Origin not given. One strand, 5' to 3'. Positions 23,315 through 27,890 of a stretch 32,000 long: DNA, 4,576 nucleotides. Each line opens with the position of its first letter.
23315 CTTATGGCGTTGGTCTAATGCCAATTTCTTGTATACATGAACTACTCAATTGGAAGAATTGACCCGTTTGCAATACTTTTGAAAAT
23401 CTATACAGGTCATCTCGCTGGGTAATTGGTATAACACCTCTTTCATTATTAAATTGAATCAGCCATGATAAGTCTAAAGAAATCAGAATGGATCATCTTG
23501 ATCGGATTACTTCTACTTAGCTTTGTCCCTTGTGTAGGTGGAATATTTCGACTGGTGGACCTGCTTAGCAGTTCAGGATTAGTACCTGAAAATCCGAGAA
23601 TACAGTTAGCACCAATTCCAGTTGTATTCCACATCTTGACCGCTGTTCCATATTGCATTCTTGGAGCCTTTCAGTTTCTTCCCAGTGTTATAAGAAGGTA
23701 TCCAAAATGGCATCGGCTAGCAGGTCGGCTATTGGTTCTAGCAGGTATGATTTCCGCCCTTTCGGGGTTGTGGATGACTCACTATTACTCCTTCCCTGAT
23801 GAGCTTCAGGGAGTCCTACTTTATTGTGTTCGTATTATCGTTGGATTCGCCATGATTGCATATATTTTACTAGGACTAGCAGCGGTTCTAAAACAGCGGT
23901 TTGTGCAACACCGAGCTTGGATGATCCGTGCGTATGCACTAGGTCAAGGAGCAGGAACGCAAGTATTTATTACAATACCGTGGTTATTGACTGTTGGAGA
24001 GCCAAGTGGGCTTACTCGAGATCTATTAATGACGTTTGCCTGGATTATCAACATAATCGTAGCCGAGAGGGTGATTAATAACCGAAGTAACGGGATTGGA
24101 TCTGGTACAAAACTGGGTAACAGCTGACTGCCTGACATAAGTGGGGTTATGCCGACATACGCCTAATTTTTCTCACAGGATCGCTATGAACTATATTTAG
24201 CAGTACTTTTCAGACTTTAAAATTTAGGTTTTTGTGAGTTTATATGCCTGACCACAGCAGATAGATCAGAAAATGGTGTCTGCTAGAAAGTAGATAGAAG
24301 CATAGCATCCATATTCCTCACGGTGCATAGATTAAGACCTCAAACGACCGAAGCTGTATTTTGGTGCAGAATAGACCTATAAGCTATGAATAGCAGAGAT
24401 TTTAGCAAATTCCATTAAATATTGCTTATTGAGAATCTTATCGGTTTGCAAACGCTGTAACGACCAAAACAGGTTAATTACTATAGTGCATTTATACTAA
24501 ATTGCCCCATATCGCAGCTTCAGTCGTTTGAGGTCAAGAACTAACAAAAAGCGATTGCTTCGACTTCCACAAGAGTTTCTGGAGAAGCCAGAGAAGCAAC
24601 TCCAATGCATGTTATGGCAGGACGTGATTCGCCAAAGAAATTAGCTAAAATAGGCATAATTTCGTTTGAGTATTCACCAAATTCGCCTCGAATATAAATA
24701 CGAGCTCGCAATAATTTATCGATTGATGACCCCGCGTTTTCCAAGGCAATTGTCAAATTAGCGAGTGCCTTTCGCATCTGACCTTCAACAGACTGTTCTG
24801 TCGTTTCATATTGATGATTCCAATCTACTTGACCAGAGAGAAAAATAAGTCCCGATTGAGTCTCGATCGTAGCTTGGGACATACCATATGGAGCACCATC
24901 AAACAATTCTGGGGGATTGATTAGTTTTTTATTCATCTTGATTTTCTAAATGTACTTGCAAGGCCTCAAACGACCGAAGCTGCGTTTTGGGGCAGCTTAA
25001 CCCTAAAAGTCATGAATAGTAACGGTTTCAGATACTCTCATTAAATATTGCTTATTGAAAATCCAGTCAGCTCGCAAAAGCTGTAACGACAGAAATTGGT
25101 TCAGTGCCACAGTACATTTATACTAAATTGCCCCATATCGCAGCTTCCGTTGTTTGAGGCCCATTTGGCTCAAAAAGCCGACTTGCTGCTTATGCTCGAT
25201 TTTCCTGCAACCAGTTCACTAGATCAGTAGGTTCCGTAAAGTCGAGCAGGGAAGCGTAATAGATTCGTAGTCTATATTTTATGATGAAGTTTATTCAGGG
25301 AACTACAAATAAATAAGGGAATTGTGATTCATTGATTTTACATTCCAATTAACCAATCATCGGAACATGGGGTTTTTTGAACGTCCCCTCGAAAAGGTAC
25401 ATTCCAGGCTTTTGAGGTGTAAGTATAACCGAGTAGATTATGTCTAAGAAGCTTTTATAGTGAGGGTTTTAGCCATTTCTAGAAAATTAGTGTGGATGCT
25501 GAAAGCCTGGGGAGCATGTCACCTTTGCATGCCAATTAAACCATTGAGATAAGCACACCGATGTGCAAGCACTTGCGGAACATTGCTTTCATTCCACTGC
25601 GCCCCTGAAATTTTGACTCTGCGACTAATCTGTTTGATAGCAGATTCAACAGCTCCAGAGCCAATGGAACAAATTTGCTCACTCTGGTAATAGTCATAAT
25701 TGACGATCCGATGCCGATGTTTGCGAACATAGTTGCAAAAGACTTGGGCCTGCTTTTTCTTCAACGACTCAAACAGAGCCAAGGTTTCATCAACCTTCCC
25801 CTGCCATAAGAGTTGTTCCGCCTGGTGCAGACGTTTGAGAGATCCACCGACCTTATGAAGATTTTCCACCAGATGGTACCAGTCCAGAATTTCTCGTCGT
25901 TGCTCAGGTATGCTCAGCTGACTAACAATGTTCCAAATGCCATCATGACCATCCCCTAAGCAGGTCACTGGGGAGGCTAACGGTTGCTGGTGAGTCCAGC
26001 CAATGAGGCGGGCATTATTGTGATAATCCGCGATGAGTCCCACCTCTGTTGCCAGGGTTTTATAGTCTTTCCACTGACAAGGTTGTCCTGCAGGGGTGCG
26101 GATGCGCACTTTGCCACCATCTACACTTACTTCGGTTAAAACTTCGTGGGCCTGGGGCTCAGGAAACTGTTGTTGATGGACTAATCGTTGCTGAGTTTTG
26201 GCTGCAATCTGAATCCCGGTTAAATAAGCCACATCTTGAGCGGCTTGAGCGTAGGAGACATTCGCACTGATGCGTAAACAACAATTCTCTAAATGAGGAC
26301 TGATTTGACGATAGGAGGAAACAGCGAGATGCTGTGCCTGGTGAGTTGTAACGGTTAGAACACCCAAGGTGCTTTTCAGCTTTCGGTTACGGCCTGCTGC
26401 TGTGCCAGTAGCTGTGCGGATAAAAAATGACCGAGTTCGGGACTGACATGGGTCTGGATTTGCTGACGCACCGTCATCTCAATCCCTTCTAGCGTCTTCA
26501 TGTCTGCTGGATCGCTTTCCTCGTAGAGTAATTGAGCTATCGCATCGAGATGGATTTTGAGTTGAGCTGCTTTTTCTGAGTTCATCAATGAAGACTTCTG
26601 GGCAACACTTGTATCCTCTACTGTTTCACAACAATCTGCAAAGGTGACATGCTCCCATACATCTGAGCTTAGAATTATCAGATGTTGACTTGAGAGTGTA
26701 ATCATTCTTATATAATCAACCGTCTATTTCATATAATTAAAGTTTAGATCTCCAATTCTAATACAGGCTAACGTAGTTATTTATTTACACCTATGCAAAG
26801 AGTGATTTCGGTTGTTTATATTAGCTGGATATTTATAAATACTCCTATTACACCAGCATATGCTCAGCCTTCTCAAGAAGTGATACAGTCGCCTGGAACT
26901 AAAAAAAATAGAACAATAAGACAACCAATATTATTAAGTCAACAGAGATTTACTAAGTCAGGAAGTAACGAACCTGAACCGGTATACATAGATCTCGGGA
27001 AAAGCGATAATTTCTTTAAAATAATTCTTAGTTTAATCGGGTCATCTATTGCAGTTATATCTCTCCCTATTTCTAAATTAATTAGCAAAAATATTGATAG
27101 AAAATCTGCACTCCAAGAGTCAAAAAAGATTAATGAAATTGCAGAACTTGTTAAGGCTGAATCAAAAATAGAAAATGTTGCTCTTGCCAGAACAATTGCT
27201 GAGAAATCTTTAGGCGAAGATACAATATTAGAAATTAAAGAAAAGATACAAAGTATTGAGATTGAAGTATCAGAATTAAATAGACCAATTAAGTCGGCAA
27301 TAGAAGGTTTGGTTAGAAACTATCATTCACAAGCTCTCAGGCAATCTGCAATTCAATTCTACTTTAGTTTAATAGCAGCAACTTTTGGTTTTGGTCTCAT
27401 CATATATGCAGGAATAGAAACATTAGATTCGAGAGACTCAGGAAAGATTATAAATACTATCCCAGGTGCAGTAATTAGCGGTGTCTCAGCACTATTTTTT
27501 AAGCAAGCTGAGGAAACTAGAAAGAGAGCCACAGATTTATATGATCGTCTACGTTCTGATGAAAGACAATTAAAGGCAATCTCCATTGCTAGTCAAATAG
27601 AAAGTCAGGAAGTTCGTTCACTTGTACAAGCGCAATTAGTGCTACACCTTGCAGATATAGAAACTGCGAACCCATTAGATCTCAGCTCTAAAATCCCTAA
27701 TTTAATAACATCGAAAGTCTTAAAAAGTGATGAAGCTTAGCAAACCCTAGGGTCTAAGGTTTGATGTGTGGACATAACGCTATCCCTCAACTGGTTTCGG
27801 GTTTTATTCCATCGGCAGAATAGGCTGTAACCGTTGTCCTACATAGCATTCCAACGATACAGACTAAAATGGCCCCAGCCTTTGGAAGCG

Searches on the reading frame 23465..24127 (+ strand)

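Call 22: search_protein_families(library=pfam, proteins=[window:23465-24127:+], max_evalue=0.001)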
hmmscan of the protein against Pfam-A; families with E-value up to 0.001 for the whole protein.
window:23465-24127:+ (220 aa): 1 family
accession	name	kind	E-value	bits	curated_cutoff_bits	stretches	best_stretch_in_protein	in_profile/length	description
PF10067.14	DUF2306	-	1e-38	133.2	31.6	1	54-203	2-146/147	Predicted membrane protein (DUF2306)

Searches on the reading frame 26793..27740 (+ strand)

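Call 22: search_protein_families(library=pfam, proteins=[window:26793-27740:+], max_evalue=0.001)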
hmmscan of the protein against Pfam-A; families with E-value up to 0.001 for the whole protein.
window:26793-27740:+ (315 aa): 1 family
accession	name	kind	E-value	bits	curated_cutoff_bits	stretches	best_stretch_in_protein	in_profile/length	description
PF20712.2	CyanoTRADDas_TM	-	1e-14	54.8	24.3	1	180-246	1-68/68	Cyanobacterial TRADD-N associated 2-Transmembrane domain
